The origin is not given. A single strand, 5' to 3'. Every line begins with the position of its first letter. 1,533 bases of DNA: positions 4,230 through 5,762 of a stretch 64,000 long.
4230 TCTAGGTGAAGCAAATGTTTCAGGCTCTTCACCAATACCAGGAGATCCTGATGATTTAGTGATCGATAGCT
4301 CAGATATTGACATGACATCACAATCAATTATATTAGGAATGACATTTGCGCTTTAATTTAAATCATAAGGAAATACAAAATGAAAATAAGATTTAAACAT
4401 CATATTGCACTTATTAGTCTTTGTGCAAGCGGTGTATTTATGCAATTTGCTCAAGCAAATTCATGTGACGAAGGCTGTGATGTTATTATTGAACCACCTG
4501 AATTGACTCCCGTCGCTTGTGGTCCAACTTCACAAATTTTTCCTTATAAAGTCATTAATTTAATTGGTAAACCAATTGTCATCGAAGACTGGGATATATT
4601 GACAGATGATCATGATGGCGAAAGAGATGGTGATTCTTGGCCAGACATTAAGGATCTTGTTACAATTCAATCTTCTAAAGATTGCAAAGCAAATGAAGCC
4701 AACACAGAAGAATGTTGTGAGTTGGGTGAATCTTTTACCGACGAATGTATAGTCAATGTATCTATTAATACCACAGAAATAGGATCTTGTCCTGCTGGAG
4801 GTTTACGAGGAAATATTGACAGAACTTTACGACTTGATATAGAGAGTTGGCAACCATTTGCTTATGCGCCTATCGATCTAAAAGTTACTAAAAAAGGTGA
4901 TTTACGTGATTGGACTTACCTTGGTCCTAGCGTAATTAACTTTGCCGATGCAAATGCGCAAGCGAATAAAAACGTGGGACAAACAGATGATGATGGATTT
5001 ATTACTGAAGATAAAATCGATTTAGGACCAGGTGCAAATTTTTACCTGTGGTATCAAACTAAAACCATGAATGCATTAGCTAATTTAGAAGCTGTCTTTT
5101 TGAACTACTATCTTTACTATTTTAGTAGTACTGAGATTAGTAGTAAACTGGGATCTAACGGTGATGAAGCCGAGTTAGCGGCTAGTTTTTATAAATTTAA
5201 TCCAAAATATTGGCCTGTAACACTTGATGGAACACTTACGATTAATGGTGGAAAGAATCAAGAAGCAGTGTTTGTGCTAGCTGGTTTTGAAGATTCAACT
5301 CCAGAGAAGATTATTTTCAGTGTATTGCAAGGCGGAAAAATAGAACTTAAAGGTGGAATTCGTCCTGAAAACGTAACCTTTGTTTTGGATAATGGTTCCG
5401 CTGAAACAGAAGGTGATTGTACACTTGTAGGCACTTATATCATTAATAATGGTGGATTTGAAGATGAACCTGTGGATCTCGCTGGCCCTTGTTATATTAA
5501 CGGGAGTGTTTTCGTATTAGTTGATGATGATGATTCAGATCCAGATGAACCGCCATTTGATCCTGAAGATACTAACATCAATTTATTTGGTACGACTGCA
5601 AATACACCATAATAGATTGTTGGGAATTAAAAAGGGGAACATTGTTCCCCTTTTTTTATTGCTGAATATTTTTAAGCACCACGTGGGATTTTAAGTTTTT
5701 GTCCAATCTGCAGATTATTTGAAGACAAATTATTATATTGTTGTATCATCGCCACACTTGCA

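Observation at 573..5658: Four-gene envelope module: three divergent hyper-acidic secreted paralogs around a small outer-membrane beta-barrel gene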

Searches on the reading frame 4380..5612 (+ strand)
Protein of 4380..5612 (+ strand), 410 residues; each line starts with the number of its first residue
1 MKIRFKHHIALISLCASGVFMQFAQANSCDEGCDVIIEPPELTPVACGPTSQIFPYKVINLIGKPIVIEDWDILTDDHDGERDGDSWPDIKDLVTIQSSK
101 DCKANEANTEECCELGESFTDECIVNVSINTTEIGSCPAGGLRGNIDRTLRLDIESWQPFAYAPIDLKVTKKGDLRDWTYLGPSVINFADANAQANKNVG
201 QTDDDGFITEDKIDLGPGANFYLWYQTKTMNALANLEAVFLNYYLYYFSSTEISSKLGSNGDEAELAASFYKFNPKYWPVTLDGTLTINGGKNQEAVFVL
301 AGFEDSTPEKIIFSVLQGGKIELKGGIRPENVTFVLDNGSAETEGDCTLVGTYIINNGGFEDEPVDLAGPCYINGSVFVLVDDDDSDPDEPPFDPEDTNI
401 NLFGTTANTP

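Call 3: search_protein_families(library=pfam, proteins=[window:4380-5612:+], max_evalue=1)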
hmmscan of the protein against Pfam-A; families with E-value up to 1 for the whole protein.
window:4380-5612:+ (410 aa): 1 family
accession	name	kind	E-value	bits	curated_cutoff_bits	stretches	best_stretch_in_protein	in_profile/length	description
PF11999.13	Ice_binding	-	0.074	13.1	28.7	1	264-355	96-177/208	Ice-binding-like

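Call 4: search_protein_families(library=ncbifam, proteins=[window:4380-5612:+], max_evalue=1)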
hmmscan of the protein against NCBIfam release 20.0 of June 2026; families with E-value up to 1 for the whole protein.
window:4380-5612:+ (410 aa): 0 families

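Call 9: search_solved_structures(query=window:4380-5612:+, max_evalue=10)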
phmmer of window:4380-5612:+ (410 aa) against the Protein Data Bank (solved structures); distinct sequences matched with E-value up to 10: 0.

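Call 15: find_homologous_proteins(query=window:4380-5612:+, max_evalue=0.01)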
Query window:4380-5612:+ (410 aa): 2 proteins with E <= 0.01 among 2604 candidates.
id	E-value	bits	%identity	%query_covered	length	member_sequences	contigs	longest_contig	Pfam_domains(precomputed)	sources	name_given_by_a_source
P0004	4.0e-282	953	100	100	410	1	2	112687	-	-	-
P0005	2.7e-109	384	50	100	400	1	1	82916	-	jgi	jgi:hypothetical protein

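Call 50: predict_structure(alignment_id=A4)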
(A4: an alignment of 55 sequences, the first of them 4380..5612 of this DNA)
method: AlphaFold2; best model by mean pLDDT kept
length: 410 residues; sequences in the alignment: 55
mean_pLDDT: 89.3   pTM: 0.86
mean pLDDT of the five models: 89.3, 89.1, 88.7, 88.2, 87.7
residues with pLDDT >= 90: 302; 70-90: 55; 50-70: 52; < 50: 1
segments of 3 or more residues with pLDDT < 50: none
pLDDT, mean of each block of 10 residues (from residue 1): 60 69 57 91 92 95 96 88 88 90 67 94 95 78 91 95 95 96 95 98 93 98 94 95 93 96 96 91 98 97 75 97 98 96 97 96 89 98 65 73 96
secondary structure, 60 per line:
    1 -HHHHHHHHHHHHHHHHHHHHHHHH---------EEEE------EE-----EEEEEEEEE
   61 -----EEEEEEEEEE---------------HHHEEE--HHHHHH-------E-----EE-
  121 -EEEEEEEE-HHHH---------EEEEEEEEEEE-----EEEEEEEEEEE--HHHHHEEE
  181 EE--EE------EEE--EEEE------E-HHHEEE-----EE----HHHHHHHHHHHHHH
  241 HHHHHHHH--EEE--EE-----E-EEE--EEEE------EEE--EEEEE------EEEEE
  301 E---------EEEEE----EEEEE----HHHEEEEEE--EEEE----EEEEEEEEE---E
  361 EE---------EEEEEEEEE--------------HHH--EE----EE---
elements in order: H2-25 E35-38 E52-60 E66-75 E94-96 H99-104 E122-129 H131-134 E144-154 E160-170 H173-177 E178-182 E193-195 E198-201 E213-215 H227-248 E251-253 E265-267 E270-273 E280-282 E285-289 E296-301 E311-315 E320-324 E332-337 E340-343 E348-356 E360-362 E372-380

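Call 53: fold_search(model_id=the predicted structure, library=pdb)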
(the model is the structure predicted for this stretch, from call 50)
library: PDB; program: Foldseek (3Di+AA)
matches with E <= 10: 1475; with E <= 0.001: 28
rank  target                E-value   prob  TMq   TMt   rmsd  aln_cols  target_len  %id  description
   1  7bwy_A                6.5e-08  1.00  0.36  0.70   5.4       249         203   18  Crystal structure of ice-binding protein from an Antarctic ascomycete, Antarctomyces psychrotrophicus. (released 2020-05-27)
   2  5uyt_B                2.0e-07  1.00  0.40  0.39   4.0       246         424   17  Crystal structure of ice binding protein from an Antarctic bacterium Flavobacteriaceae (released 2017-10-25)
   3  7bwx_A                2.8e-07  1.00  0.38  0.72   4.3       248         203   18  Crystal structure of ice-binding protein from an Antarctic ascomycete, Antarctomyces psychrotrophicus. (released 2020-05-27)
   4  7ehk                  2.9e-07  1.00  0.38  0.69   5.2       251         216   15  Crystal structure of C107S mutant of FfIBP (released 2022-03-02)
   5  4nu2                  3.6e-07  1.00  0.39  0.71   4.5       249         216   14  Crystal structure of an ice-binding protein (FfIBP) from the Antarctic bacterium, Flavobacterium frigoris PS1 (released 2014-04-16)
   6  5uyt_A                3.9e-07  1.00  0.40  0.39   3.2       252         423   18  Crystal structure of ice binding protein from an Antarctic bacterium Flavobacteriaceae (released 2017-10-25)
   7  8x1l                  6.5e-07  1.00  0.38  0.69   4.7       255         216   14  Crystal structure of S96C/L132C mutant of FfIBP (released 2024-11-13)
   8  3vn3_A                6.5e-07  1.00  0.35  0.61   5.1       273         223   14  Fungal antifreeze protein exerts hyperactivity by constructing an inequable beta-helix (released 2012-06-06)
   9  3uyv_A                7.9e-07  1.00  0.34  0.58   5.4       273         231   15  Crystal structure of a glycosylated ice-binding protein (LeIBP) from Arctic yeast (released 2012-02-29)
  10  3uyu_B                9.2e-07  1.00  0.34  0.58   5.4       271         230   16  Structural basis for the antifreeze activity of an ice-binding protein (LeIBP) from Arctic yeast (released 2012-02-15)
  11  8x1o                  1.2e-06  1.00  0.37  0.67   5.3       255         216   13  Crystal structure of M249C/N270C mutant of FfIBP (released 2024-11-13)
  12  4nu3_B                1.5e-06  1.00  0.37  0.65   4.6       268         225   14  Crystal structure of mFfIBP, a capping head region swapped mutant of ice-binding protein (released 2014-04-16)
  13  5b5h                  1.8e-06  1.00  0.33  0.58   5.8       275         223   14  Hydrophobic ice-binding site confer hyperactivity on antifreeze protein from a snow mold fungus (released 2016-09-28)
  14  8x1p                  1.9e-06  1.00  0.38  0.70   4.5       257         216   14  Crystal structure of G160C/S176C mutant of FfIBP (released 2024-11-13)
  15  4nu3_A                2.3e-06  1.00  0.37  0.64   4.5       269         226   13  Crystal structure of mFfIBP, a capping head region swapped mutant of ice-binding protein (released 2014-04-16)
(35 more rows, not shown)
